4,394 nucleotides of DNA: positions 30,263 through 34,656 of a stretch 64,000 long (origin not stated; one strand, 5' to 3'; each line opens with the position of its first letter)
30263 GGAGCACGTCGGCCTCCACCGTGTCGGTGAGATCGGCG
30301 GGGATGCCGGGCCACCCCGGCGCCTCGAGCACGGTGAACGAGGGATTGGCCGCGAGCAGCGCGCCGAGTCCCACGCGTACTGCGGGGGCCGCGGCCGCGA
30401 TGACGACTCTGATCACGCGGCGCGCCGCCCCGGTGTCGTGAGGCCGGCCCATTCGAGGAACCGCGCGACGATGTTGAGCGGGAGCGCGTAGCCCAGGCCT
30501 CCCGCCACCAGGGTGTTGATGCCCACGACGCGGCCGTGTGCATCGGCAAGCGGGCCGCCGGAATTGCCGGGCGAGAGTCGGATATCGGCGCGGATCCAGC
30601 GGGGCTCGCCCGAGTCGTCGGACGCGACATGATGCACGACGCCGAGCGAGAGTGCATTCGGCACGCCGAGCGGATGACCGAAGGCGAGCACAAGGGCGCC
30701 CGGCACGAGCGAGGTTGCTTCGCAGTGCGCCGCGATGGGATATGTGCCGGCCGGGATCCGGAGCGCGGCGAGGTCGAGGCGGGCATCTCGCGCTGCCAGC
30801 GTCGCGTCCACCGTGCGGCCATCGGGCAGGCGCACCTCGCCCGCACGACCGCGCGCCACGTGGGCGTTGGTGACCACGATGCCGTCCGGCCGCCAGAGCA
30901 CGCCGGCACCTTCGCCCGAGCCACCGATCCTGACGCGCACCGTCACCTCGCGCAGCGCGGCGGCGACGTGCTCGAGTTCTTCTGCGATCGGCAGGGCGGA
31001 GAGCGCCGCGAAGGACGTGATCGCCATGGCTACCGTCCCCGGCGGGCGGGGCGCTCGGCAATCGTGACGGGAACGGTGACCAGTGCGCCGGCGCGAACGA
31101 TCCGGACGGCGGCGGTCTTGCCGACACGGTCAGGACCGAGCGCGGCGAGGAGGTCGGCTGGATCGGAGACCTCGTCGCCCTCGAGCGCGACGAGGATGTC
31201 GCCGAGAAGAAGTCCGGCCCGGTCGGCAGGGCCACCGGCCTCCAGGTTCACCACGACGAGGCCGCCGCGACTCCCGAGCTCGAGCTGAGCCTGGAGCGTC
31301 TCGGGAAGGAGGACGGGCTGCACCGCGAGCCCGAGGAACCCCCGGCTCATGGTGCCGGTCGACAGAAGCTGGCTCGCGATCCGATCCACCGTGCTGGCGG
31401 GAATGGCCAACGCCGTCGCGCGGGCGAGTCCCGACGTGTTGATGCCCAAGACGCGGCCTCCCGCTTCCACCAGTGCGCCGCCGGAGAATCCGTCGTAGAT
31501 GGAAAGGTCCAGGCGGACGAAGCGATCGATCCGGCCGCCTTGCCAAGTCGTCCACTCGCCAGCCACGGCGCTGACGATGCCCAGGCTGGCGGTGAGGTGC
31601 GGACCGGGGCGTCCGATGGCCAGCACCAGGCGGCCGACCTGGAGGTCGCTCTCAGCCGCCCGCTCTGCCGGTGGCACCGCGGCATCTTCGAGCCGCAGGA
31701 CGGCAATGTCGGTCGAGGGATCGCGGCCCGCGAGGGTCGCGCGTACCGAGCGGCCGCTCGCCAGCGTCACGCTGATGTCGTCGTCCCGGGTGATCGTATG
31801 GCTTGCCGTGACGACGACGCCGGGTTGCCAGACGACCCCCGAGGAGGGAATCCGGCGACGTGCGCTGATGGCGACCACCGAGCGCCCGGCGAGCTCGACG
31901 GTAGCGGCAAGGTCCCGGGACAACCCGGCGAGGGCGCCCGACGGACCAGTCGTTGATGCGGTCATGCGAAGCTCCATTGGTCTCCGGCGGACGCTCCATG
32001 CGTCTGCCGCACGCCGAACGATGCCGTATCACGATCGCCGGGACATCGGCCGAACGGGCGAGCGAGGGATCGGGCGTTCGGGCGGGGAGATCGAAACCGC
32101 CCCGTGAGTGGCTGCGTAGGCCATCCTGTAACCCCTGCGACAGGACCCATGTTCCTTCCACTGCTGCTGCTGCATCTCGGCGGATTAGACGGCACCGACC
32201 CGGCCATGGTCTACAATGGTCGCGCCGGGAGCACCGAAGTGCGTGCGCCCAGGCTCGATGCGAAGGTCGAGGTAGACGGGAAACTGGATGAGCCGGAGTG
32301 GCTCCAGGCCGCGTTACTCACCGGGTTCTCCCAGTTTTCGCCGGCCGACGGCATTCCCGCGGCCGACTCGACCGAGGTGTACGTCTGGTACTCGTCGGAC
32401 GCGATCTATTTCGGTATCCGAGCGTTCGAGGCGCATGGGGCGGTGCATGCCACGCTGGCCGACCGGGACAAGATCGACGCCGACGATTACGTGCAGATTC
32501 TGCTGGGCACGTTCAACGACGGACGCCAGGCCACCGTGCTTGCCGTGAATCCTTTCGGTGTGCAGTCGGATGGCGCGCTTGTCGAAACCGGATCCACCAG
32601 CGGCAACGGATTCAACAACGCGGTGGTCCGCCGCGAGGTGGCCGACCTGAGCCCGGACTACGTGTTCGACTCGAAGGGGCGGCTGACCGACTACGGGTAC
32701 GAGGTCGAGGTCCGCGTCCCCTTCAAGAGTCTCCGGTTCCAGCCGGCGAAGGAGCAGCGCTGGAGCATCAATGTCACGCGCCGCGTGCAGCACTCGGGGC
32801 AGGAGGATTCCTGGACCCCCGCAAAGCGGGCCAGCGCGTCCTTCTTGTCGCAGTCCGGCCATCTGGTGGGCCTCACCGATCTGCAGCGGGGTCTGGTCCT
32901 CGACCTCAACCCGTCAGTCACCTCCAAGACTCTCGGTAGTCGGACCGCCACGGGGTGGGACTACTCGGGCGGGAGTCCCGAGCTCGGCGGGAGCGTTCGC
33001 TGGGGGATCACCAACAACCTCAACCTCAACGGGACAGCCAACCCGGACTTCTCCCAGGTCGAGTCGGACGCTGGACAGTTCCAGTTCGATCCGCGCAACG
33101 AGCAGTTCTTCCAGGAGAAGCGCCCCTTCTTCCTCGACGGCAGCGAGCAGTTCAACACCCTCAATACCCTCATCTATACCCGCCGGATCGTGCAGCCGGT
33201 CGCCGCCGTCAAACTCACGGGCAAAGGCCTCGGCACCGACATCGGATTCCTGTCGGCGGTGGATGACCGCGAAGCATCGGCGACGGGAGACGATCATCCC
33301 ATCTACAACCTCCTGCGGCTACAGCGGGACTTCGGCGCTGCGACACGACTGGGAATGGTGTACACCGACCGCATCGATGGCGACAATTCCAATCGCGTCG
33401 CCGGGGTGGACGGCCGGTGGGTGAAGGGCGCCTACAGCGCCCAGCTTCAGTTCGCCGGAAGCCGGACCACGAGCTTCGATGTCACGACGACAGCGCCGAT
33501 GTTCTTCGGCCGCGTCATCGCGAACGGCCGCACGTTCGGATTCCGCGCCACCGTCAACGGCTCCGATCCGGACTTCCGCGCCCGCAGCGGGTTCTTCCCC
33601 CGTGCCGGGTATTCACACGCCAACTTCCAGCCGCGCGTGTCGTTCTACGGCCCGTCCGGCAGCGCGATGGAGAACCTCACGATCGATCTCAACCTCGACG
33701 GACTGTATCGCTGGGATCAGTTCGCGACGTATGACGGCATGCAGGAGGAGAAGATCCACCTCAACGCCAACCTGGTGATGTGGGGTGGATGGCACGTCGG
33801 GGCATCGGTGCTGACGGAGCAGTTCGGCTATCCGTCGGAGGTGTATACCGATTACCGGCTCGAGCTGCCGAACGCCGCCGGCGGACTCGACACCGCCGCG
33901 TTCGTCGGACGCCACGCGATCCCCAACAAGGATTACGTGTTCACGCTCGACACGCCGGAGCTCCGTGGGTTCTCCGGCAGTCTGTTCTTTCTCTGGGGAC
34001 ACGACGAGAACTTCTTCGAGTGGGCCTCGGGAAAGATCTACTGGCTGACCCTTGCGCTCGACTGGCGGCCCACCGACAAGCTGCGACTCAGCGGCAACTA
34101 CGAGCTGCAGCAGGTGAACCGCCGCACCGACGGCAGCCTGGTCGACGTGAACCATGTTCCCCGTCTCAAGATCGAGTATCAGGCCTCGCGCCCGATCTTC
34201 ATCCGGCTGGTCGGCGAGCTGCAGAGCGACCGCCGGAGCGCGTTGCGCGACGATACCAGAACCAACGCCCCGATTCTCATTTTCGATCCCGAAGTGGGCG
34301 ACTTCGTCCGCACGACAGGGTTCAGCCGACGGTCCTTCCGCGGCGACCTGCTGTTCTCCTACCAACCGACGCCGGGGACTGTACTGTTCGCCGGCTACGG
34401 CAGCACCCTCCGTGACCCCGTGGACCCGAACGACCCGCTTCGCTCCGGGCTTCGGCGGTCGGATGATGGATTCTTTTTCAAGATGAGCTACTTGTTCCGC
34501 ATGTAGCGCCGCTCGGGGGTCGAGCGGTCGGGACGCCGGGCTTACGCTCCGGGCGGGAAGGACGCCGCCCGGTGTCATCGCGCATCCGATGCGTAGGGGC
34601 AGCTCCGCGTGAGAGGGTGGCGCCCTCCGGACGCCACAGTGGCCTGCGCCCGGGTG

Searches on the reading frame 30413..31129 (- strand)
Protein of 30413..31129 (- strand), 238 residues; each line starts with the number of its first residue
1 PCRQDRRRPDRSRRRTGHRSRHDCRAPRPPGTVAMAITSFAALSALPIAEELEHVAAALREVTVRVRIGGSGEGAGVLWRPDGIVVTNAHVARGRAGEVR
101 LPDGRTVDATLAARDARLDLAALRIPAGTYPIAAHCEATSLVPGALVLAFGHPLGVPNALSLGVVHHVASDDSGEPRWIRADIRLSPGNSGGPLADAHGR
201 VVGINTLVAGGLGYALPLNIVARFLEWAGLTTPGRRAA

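Call 45: search_protein_families(library=pfam, proteins=[window:30413-31129:-], max_evalue=0.0001)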
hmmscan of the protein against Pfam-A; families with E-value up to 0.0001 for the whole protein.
window:30413-31129:- (238 aa): 2 families
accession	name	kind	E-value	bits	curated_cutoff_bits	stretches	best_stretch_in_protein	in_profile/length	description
PF13365.12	Trypsin_2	-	8.4e-30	104.8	27.6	1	74-204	1-144/144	Trypsin-like peptidase domain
PF00089.32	Trypsin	-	2.9e-08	34.3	20.6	1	63-208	15-198/220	Trypsin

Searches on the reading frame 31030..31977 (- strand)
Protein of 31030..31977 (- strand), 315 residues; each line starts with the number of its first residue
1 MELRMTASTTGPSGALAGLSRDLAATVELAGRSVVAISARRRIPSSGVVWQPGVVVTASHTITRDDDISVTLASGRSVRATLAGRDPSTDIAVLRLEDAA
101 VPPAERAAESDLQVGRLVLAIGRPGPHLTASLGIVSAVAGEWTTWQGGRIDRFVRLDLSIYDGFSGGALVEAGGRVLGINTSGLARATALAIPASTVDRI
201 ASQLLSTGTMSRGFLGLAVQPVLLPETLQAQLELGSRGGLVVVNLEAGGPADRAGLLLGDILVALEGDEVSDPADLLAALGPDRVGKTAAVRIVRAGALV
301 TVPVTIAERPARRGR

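Call 7: search_protein_families(library=pfam, proteins=[window:31030-31977:-], max_evalue=0.01)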
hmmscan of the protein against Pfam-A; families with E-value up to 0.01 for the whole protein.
window:31030-31977:- (315 aa): 5 families
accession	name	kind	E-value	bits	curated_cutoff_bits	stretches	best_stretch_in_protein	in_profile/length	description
PF13365.12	Trypsin_2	-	5.6e-25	89.2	27.6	1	46-179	2-144/144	Trypsin-like peptidase domain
PF13180.12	PDZ_2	-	1e-11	45.4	27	1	235-305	12-79/80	PDZ domain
PF00089.32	Trypsin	-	1.7e-08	35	20.6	1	34-189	15-204/220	Trypsin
PF17820.7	PDZ_6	-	5.2e-07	29.8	27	1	241-280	1-40/54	PDZ domain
PF00595.29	PDZ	-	0.0053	17.5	23.2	0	237-275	24-62/81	PDZ domain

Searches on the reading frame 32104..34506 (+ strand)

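Call 7: search_protein_families(library=pfam, proteins=[window:32104-34506:+], max_evalue=0.01)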
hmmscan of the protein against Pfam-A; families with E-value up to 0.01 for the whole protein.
window:32104-34506:+ (800 aa): 1 family
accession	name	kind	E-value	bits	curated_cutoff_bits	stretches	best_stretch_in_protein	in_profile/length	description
PF19313.5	DUF5916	-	9e-14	51.5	22.6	1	293-364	27-96/572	Domain of unknown function (DUF5916)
